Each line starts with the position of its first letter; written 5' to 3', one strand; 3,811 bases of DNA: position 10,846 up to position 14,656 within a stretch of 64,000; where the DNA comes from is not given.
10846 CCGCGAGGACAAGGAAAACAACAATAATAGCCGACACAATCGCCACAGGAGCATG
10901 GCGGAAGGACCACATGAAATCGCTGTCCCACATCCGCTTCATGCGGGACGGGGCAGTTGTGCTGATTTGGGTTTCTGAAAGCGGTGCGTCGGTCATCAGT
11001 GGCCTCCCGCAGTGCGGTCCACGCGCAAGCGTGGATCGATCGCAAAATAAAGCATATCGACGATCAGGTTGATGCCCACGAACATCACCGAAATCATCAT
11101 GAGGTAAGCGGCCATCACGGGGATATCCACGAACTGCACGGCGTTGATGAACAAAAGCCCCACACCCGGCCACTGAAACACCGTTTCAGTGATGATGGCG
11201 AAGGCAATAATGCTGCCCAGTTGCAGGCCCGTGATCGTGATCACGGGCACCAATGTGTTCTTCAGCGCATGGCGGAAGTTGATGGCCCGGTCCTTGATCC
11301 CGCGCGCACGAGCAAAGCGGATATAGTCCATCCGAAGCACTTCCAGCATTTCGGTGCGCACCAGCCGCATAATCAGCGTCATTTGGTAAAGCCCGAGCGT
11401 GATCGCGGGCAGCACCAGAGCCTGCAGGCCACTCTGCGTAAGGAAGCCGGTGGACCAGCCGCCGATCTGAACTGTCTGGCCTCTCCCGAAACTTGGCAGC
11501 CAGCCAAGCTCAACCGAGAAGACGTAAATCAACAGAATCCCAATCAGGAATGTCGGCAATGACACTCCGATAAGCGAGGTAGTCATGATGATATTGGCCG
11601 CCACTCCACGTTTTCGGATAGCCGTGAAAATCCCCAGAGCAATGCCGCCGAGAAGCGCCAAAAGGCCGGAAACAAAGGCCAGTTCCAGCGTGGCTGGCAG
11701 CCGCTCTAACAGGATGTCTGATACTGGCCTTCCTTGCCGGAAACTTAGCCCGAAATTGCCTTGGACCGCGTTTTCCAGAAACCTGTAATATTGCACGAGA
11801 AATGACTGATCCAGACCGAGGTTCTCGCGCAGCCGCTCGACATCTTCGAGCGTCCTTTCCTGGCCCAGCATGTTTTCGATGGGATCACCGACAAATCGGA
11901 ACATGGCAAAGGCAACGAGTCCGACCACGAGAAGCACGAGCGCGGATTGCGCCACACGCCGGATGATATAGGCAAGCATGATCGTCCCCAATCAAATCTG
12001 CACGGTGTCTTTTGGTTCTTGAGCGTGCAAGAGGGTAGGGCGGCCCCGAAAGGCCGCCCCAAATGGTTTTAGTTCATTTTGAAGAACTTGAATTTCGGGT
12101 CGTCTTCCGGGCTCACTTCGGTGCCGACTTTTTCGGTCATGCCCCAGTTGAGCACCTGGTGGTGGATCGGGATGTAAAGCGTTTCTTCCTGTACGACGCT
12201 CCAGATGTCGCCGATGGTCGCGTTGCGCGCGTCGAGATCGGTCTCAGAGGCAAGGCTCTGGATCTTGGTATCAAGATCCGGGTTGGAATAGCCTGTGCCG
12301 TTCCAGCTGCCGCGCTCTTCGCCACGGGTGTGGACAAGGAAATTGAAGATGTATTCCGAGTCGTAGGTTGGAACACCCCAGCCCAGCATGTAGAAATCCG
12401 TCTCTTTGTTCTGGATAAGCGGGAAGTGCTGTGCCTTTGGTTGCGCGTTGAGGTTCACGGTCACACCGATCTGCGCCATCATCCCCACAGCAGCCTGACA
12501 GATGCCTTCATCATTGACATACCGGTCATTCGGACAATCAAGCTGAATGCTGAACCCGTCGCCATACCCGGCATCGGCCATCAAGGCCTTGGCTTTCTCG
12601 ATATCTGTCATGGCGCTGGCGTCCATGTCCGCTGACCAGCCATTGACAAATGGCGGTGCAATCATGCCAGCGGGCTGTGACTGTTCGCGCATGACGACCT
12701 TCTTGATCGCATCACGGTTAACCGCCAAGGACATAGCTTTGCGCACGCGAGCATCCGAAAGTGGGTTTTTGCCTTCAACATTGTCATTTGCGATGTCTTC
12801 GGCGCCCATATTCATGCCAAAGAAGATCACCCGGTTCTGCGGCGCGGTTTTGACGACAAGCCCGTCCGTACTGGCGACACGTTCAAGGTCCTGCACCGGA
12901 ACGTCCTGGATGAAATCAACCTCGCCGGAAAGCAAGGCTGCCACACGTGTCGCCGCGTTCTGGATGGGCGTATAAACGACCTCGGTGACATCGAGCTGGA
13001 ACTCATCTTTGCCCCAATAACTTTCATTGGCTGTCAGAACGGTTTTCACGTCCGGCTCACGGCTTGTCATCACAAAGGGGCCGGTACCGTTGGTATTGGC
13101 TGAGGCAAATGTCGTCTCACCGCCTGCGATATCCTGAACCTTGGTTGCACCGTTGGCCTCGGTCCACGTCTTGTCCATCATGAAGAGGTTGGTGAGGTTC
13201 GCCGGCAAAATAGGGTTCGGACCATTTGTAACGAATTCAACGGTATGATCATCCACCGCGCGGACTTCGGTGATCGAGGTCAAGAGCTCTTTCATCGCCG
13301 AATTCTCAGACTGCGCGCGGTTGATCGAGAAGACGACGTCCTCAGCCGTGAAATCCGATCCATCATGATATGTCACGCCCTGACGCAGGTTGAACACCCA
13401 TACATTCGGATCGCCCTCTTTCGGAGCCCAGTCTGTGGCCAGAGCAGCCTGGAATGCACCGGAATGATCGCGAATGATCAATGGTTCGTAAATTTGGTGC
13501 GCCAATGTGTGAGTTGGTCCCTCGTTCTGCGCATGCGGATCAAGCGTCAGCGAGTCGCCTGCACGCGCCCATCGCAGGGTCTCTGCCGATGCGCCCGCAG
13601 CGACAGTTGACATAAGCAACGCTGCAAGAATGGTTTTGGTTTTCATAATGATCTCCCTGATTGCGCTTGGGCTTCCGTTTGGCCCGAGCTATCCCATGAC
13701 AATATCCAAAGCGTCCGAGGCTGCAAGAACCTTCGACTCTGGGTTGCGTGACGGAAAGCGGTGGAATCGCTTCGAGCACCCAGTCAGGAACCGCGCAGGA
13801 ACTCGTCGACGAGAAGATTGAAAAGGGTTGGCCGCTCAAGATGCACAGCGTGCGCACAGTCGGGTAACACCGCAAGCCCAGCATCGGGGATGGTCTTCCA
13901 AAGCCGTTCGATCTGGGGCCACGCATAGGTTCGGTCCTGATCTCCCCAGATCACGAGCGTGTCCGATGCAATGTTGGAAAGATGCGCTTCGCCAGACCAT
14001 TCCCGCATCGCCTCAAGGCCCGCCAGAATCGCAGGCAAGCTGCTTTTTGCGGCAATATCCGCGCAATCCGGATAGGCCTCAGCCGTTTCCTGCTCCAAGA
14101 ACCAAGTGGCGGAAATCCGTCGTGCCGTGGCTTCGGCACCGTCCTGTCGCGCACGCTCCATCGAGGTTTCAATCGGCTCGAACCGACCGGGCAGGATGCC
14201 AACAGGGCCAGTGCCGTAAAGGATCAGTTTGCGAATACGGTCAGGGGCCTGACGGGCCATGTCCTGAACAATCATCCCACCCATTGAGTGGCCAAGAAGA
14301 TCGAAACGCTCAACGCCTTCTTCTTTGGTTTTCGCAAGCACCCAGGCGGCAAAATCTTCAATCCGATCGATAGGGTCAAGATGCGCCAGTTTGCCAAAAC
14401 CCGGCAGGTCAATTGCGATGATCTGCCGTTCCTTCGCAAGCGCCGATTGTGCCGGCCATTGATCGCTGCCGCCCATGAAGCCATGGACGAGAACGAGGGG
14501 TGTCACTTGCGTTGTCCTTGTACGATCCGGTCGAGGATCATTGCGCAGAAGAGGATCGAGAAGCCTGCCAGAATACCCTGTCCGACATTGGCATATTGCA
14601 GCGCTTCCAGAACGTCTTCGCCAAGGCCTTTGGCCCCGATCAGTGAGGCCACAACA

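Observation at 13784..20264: LysR-controlled operon coupling a CuyA/DcyD-family PLP lyase to a betaine-type ProXVW transporter and an alpha/beta hydrolase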

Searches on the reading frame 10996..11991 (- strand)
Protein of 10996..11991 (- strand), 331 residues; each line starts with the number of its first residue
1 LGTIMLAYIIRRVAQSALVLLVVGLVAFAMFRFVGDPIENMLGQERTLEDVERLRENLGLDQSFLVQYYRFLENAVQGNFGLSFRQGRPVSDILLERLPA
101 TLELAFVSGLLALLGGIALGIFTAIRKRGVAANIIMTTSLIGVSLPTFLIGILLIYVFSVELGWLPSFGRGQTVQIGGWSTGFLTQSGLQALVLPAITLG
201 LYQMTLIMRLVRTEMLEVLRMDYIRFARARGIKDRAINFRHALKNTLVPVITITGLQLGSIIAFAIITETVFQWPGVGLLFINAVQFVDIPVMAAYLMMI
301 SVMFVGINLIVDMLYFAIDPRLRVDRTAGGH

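Call 3: search_protein_families(library=pfam, proteins=[window:10996-11991:-])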
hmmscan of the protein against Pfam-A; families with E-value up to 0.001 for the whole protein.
window:10996-11991:- (331 aa): 2 families
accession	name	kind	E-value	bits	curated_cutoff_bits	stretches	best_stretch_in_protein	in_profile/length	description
PF00528.27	BPD_transp_1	-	6.4e-36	124.2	26.4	1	116-323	1-183/184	Binding-protein-dependent transport system inner membrane component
PF19300.4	BPD_transp_1_N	-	1.9e-17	63.9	23.8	1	5-105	1-114/114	Binding-prot-dependent transport system membrane comp, N-term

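Call 4: search_protein_families(library=ncbifam, proteins=[window:10996-11991:-])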
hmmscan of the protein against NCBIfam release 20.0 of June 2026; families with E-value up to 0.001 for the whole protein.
window:10996-11991:- (331 aa): 21 families
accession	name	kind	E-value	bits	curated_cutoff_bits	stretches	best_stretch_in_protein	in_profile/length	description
NF045470.1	Opp2B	equivalog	7.2e-88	294.6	350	1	12-323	1-300/300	nickel ABC transporter permease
TIGR02789.1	nickel_nikB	equivalog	6.5e-75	252.4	447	1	5-324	1-308/314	nickel ABC transporter permease subunit NikB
NF045469.1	Opp1B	equivalog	1.9e-74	250.9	380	1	5-323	1-307/307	nickel/cobalt ABC transporter permease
NF007677.0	PRK10352.1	equivalog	4.8e-74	249.3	433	1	5-326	1-310/314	nickel ABC transporter permease subunit NikB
NF045472.1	Opp4B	equivalog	2e-70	237.6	450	1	5-323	1-319/319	oligopeptide ABC transporter permease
NF011661.0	PRK15081.1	equivalog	4e-70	236.7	463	1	5-323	1-304/306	glutathione ABC transporter permease GsiC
NF045471.1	Opp3B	equivalog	7.4e-62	209.5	480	1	5-325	1-305/308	oligopeptide ABC transporter permease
NF008161.0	PRK10914.1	equivalog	2.1e-58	198.1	590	1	5-324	1-337/339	dipeptide ABC transporter permease DppB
NF007008.0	PRK09471.1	equivalog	1.2e-51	176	388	1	5-323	1-305/306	oligopeptide ABC transporter permease OppB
NF011690.0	PRK15110.1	equivalog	2.5e-46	158.6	432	1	65-317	40-308/321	putrescine export ABC transporter permease SapB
NF043081.1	MMSYN1_0165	equivalog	4.7e-26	91.7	350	1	85-324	162-386/388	oligopeptide ABC transporter permease OppB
NF011712.0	PRK15133.1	subfamily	8.2e-25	87.5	445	1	50-324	85-361/364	microcin C ABC transporter permease YejB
NF011596.0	PRK15021.1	subfamily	1.9e-08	33.7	439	1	194-279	206-286/341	microcin C ABC transporter permease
NF045473.1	Opp1C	equivalog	3.5e-08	33.2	350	1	197-321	135-266/267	nickel/cobalt ABC transporter permease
NF047573.1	opine_perm_CntC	exception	1.6e-06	27.7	440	1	199-322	141-271/271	staphylopine uptake ABC transporter permease subunit CntC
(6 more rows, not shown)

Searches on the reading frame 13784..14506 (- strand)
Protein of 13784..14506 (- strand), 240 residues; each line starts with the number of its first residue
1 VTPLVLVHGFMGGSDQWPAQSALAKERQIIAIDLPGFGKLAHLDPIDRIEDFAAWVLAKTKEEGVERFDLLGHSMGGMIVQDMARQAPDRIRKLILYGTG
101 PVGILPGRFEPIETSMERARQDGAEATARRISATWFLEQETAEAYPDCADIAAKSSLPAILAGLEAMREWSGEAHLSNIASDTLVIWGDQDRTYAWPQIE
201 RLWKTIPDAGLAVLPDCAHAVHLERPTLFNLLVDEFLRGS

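Call 67: search_dna_similar(query=window:13784-14506:-, collection=plasmids, mode=protein, max_rows=25, max_evalue=1e-15)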
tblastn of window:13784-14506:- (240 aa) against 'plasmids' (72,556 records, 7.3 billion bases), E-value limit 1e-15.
Records with a match: 46; places in all: 48; records where one place covers at least 80% of the query: 45.
Best place of each record, by identity: <60% 46.
By first word of the organism name: Azospirillum 10; Phaeobacter 9; Rhizobium 4; Mesorhizobium 3; Ralstonia 3; Ensifer 2; Caballeronia 2; Novosphingobium 2; Shinella 1; Paracoccus 1; and 9 more.
By predicted mobility (MOB-suite, as given by PLSDB): non-mobilizable 28; conjugative 12; mobilizable 6.
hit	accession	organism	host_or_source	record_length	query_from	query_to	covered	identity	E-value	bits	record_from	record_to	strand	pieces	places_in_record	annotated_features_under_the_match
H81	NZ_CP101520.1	Ensifer adhaerens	cell cuture,rhizosphere soil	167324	3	237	98%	51.7%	4e-71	242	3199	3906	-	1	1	alpha/beta hydrolase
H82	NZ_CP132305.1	Shinella sumterensis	Homo sapiens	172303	3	237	98%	50.8%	3e-68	234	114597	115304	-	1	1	alpha/beta hydrolase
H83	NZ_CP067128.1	Paracoccus alcaliphilus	whole organism,soil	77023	2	237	98%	48.9%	1e-64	224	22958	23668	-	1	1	alpha/beta fold hydrolase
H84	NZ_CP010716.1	Phaeobacter piscinae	cell culture,fish larvae aquaculture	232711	4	238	98%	49.2%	1e-58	206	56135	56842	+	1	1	alpha/beta hydrolase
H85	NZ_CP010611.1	Phaeobacter inhibens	cell culture,clam larvae aquaculture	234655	4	238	98%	49.2%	1e-58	206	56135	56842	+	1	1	alpha/beta hydrolase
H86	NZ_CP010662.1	Phaeobacter inhibens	cell culture,clam larvae aquaculture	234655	4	238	98%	49.2%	1e-58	206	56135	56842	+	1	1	alpha/beta hydrolase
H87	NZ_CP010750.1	Phaeobacter inhibens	cell culture,algae aquaculture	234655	4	238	98%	49.2%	1e-58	206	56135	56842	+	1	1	alpha/beta hydrolase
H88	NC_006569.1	Ruegeria pomeroyi DSS-3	-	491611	4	237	98%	49.4%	5e-61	213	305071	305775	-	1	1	alpha/beta hydrolase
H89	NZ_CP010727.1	Phaeobacter inhibens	cell culture,clam larvae aquaculture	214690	4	238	98%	48.7%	7e-60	210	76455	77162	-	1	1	alpha/beta hydrolase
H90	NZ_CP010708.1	Phaeobacter inhibens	cell culture,algae aquaculture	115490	4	238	98%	48.3%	6e-63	219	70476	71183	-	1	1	alpha/beta hydrolase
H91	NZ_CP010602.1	Phaeobacter inhibens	cell culture,clam larvae aquaculture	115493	4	238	98%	48.3%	6e-63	219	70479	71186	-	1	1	alpha/beta hydrolase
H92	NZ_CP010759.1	Phaeobacter inhibens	cell culture,clam larvae aquaculture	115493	4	238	98%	48.3%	6e-63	219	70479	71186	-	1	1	alpha/beta hydrolase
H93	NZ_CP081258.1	Phaeobacter inhibens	-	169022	4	238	98%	48.3%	6e-63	219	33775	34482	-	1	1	alpha/beta hydrolase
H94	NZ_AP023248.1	Mesorhizobium sp. 131-2-1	Lotus japonicus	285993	4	161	66%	54.1%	1e-40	155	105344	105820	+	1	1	none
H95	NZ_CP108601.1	Streptomyces sp. NBC_01176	-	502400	3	237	98%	32.9%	4e-20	96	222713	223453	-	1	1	alpha/beta hydrolase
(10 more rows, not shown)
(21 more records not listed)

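Call 70: get_annotated_region(hit=H88, flank=9000)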
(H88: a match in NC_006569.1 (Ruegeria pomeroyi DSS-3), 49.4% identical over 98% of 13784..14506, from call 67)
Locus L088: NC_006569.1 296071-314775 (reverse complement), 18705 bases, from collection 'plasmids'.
description: Ruegeria pomeroyi DSS-3 megaplasmid, complete sequence
organism: Ruegeria pomeroyi DSS-3 (NCBI taxid 246200)
taxonomy: Bacteria; Pseudomonadota; Alphaproteobacteria; Rhodobacterales; Roseobacteraceae; Ruegeria; Ruegeria pomeroyi; Ruegeria pomeroyi DSS-3
host: -; source: -; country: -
typing (MOB-suite, as given by PLSDB): non-mobilizable; replicon rep_cluster_95
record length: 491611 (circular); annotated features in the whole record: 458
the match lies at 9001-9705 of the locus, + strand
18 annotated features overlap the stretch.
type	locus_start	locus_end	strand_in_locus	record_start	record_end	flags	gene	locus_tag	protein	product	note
CDS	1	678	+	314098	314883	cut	-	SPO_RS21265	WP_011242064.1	carnitinyl-CoA dehydratase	-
CDS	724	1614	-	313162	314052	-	-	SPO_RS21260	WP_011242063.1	LysR substrate-binding domain-containing protein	-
CDS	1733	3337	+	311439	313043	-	-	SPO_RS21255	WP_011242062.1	GMC family oxidoreductase N-terminal domain-containing protein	-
CDS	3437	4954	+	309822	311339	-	-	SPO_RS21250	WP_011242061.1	malonyl-CoA synthase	-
CDS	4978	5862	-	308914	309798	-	-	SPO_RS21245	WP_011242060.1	LysR family transcriptional regulator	GO:0006355 - regulation of DNA-templated transcription [Evidence IEA]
CDS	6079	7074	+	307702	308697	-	dctP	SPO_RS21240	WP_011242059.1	TRAP transporter substrate-binding protein DctP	GO:0055085 - transmembrane transport [Evidence IEA]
CDS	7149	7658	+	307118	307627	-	-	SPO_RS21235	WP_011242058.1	TRAP transporter small permease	GO:0015740 - C4-dicarboxylate transport [Evidence IEA]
CDS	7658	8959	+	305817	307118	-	-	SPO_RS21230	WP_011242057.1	TRAP transporter large permease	GO:0008643 - carbohydrate transport [Evidence IEA]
CDS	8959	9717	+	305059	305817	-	-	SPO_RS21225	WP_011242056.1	alpha/beta hydrolase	-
CDS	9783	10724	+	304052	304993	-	-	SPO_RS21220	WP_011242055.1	carbohydrate kinase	GO:0005975 - carbohydrate metabolic process [Evidence IEA]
CDS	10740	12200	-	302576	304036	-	-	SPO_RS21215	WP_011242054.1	NAD-dependent succinate-semialdehyde dehydrogenase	-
CDS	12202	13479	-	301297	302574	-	-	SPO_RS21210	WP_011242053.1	4-aminobutyrate--2-oxoglutarate transaminase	GO:0009448 - gamma-aminobutyric acid metabolic process [Evidence IEA]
CDS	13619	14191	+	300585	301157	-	-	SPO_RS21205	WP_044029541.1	cupin domain-containing protein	-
CDS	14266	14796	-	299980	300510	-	-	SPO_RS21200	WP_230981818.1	DUF1579 domain-containing protein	-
CDS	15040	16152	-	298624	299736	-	-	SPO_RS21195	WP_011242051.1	S-(hydroxymethyl)glutathione dehydrogenase/class III alcohol dehydrogenase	-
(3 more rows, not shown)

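Call 75: find_homologous_proteins(query=window:13784-14506:-, max_evalue=1e-10)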
Query window:13784-14506:- (240 aa): 6211 proteins with E <= 1e-10 among 7577 candidates; the best 120 are listed.
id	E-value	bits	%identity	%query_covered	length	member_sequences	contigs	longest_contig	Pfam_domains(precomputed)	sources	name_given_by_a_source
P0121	6.4e-158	542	100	100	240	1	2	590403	PF12697.14,PF00561.27,PF00975.27,PF12146.16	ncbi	-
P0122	2.8e-112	392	72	100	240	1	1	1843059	PF12697.14,PF00561.27,PF00975.27,PF12146.16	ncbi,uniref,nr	ncbi:alpha/beta fold hydrolase [Alphaproteobacteria bacterium GH1-50]|uniref:Alpha/beta fold hydrola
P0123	9.3e-112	391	72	100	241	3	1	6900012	PF12697.14,PF00561.27,PF00975.27,PF12146.16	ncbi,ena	-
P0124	8.3e-111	388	72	100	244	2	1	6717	PF12697.14,PF00561.27,PF00975.27,PF12146.16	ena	-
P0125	1.4e-109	384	70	100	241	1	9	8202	PF12697.14,PF00561.27,PF00975.27,PF12146.16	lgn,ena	-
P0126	3.2e-109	382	71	99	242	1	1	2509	PF12697.14,PF00561.27,PF00975.27,PF12146.16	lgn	-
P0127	3.8e-109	382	70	100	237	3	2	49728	PF12697.14,PF00561.27,PF00975.27,PF12146.16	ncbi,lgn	ncbi:MAG: alpha/beta hydrolase [Pseudomonadota bacterium]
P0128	8.5e-109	381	71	99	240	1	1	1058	PF12697.14,PF00561.27,PF00975.27,PF12146.16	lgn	-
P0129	1.6e-108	380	70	99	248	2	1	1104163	PF12697.14,PF00561.27,PF00975.27,PF12146.16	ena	-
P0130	2.9e-108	379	70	99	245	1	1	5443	PF12697.14,PF00561.27,PF00975.27,PF07819.20,PF12146.16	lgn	-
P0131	7.8e-108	378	71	98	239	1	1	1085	PF12697.14,PF00561.27,PF00975.27,PF12146.16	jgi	jgi:2-hydroxy-6-oxonona-2,4-dienedioate hydrolase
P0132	2.9e-107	376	70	99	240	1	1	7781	PF12697.14,PF00561.27,PF00975.27,PF12146.16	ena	-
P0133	4.5e-107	375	69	98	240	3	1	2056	PF12697.14,PF00561.27,PF00975.27,PF12146.16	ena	-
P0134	6.7e-107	375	69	99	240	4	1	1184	PF12697.14,PF00561.27,PF00975.27,PF12146.16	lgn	-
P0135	8.4e-107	375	70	99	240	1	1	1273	PF12697.14,PF00561.27,PF00975.27,PF12146.16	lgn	-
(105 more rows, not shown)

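Call 83: predict_structure(alignment_id=A2)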
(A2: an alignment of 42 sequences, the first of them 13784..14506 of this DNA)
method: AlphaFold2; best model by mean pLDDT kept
length: 240 residues; sequences in the alignment: 42
mean_pLDDT: 95.0   pTM: 0.92
mean pLDDT of the five models: 95.0, 94.7, 94.3, 93.0, 92.5
residues with pLDDT >= 90: 217; 70-90: 18; 50-70: 5; < 50: 0
segments of 3 or more residues with pLDDT < 50: none
pLDDT, mean of each block of 10 residues (from residue 1): 96 96 94 97 97 98 97 97 98 95 74 92 97 95 97 98 94 96 97 92 97 96 97 93
secondary structure, 60 per line:
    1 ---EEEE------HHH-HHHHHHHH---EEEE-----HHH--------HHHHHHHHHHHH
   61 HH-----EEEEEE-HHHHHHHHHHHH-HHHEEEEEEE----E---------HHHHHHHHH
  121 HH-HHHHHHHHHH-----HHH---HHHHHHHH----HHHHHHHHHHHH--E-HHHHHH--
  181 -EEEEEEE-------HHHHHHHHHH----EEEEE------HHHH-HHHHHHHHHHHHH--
elements in order: E4-7 H18-25 E29-32 H49-62 E68-73 H75-86 E91-97 H112-122 H124-133 H145-152 H157-168 H173-178 E182-188 H196-205 E210-214 H221-224 H226-238

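Call 101: find_encoding_contigs(protein=P0121, flank=8000, max_places=2)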
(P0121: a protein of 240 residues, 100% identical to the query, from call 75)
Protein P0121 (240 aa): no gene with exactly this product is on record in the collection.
